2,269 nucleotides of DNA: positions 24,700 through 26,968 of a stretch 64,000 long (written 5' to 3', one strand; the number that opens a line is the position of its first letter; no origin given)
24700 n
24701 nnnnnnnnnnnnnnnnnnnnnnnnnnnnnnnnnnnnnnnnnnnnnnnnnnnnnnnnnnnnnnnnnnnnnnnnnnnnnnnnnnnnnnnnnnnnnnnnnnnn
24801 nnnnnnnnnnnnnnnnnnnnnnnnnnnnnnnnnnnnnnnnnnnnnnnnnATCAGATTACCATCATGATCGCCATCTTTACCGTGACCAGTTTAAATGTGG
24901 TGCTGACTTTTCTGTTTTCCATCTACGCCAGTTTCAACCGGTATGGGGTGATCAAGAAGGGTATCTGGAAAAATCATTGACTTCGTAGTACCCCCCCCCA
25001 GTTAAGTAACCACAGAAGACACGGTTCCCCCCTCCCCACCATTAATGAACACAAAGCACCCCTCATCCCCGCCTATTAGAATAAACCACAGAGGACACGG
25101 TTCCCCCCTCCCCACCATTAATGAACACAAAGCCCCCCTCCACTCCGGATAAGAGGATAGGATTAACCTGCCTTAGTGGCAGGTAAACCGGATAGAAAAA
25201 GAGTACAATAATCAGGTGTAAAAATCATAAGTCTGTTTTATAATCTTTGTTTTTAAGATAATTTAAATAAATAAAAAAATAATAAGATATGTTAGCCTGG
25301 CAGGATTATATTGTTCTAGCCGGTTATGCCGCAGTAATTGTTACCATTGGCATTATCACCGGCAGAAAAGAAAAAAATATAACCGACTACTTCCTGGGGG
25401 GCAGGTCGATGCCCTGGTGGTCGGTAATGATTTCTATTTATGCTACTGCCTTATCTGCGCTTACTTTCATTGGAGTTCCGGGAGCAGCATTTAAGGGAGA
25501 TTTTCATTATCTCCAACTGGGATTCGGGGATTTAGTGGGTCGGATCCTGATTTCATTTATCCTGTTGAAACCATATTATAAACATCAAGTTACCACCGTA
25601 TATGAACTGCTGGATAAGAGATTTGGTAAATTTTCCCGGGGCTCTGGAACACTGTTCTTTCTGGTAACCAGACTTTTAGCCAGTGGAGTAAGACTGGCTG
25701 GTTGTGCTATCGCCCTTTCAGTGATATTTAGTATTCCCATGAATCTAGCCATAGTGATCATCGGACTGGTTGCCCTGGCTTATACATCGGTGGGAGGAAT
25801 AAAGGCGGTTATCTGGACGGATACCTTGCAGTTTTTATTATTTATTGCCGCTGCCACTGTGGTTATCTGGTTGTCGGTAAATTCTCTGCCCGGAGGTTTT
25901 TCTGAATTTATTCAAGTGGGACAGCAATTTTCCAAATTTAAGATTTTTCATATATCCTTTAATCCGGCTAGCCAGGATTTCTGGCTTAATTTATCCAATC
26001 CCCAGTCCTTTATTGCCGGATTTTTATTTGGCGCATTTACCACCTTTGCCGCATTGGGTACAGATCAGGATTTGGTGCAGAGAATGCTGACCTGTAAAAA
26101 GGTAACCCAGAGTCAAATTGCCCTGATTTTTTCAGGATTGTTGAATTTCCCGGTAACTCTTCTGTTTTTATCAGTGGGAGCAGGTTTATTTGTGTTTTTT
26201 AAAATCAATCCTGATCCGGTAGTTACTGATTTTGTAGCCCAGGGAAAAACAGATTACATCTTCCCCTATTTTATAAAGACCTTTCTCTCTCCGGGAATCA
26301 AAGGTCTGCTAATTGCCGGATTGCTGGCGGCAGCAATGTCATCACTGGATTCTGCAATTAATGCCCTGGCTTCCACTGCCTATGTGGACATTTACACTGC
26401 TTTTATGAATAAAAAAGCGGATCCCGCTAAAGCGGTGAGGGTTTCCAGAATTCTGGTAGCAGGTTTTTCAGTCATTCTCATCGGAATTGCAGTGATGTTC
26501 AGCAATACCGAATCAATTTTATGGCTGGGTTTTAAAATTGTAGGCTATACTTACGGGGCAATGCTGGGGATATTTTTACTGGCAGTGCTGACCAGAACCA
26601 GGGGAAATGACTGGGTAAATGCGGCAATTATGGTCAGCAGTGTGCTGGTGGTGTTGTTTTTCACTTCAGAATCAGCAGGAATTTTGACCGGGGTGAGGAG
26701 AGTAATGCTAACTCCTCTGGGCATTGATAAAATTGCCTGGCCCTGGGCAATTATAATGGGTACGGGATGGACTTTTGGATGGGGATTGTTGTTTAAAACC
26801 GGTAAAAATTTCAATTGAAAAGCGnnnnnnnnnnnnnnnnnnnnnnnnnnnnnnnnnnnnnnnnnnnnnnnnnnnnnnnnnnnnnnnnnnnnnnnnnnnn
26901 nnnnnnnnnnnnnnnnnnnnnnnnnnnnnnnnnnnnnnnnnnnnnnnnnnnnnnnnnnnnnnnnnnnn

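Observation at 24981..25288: Unexplained C-rich intergenic element: 9-C homopolymer, two 57-nt near-identical direct repeats with a 19-nt spacer, and a hairpin, between the FetB-like gene and the SSS transporter gene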

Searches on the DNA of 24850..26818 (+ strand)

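Call 5: search_rna_families(source=window, start=24850, end=25400, threshold=evalue, max_evalue=10, show_alignments=3)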
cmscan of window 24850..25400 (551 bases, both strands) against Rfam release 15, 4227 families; matches with E-value up to 10: 2.
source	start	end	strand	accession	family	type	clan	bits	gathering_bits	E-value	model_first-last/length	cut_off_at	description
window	25061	25130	-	RF01761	wcaG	Cis-reg;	-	17.5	42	0.85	1-98/98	no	wcaG RNA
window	25294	25364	-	RF01179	snoU83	Gene; snRNA; snoRNA; CD-box;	-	15.9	50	9.5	1-84/84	no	Small nucleolar RNA U83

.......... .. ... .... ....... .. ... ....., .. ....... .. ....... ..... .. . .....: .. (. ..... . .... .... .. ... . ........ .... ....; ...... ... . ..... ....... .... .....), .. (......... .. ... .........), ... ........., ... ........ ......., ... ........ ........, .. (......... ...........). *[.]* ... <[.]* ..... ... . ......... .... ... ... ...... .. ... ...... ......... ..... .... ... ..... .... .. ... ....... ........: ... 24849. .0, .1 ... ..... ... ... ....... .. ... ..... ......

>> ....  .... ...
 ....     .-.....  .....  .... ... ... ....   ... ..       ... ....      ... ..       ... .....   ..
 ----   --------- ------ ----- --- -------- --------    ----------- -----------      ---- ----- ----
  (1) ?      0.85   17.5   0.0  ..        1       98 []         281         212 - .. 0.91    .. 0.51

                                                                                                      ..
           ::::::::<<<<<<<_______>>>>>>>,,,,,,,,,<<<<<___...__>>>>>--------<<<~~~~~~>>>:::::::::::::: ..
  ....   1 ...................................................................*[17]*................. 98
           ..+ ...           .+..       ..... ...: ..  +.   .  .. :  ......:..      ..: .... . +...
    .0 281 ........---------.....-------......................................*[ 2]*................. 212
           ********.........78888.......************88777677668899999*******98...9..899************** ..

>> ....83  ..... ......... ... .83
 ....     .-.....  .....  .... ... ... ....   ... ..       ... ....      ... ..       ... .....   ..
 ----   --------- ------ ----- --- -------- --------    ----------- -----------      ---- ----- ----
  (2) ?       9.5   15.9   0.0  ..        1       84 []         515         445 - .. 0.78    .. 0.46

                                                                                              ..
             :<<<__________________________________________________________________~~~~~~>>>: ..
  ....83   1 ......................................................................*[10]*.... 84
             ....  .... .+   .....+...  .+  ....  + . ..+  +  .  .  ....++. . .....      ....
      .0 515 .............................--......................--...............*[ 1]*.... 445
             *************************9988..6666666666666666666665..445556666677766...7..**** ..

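Call 60: search_dna_similar(query=window:24985-25200:+, collection=plasmids, mode=distant, max_evalue=0.01, max_rows=10)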
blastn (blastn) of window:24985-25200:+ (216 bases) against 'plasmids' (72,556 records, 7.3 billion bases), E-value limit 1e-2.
No match.

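Call 61: search_dna_similar(query=window:24985-25200:+, collection=phages, mode=distant, max_evalue=0.01, max_rows=10)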
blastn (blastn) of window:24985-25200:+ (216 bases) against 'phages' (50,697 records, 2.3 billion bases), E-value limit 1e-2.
No match.

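Call 85: search_rna_families(sources=[L010, L013, L015, L005, L012, L017, L018], threshold=gathering)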
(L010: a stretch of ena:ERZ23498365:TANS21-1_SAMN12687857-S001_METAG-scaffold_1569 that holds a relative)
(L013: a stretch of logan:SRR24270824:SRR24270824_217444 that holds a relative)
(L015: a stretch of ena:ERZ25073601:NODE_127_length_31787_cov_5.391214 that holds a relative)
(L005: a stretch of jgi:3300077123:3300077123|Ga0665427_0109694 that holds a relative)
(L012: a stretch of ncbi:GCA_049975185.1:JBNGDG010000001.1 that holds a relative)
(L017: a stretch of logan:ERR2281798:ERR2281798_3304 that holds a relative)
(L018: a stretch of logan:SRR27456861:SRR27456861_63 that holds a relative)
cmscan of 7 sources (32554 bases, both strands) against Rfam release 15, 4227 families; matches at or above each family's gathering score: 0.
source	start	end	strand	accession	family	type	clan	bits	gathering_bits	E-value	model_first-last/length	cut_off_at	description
